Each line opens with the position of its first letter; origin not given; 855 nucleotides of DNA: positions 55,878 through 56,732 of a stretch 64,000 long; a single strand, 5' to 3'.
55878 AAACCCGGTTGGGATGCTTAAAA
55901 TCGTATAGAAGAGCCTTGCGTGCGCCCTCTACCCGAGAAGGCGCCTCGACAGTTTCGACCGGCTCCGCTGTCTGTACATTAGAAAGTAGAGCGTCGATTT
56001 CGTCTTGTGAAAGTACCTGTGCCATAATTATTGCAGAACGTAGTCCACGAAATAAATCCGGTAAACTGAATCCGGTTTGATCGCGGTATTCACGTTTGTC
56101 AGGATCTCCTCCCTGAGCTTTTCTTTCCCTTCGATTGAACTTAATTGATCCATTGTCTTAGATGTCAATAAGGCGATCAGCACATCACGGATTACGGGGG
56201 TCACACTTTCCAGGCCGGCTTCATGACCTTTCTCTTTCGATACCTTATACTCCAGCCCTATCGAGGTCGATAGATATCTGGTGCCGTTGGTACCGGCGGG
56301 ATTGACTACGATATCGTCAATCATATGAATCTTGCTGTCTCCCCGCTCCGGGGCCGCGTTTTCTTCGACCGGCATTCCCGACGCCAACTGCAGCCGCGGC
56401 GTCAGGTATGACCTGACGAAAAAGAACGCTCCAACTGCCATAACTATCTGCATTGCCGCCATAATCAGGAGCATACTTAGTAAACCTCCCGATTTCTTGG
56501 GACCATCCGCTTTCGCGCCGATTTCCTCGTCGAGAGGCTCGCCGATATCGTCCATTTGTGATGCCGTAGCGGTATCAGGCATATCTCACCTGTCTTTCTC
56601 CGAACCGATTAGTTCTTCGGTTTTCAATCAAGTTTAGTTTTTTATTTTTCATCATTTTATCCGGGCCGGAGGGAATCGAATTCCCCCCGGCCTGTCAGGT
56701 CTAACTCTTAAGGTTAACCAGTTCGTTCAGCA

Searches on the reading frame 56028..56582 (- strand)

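Call 67: search_protein_families(library=pfam, proteins=[window:56028-56582:-], max_evalue=0.0001)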
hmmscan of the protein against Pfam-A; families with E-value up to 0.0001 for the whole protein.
window:56028-56582:- (184 aa): 1 family
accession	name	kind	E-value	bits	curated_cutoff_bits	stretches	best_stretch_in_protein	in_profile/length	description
PF03748.19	FliL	-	1.6e-21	77.2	24.6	1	89-184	6-103/103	Flagellar basal body-associated protein FliL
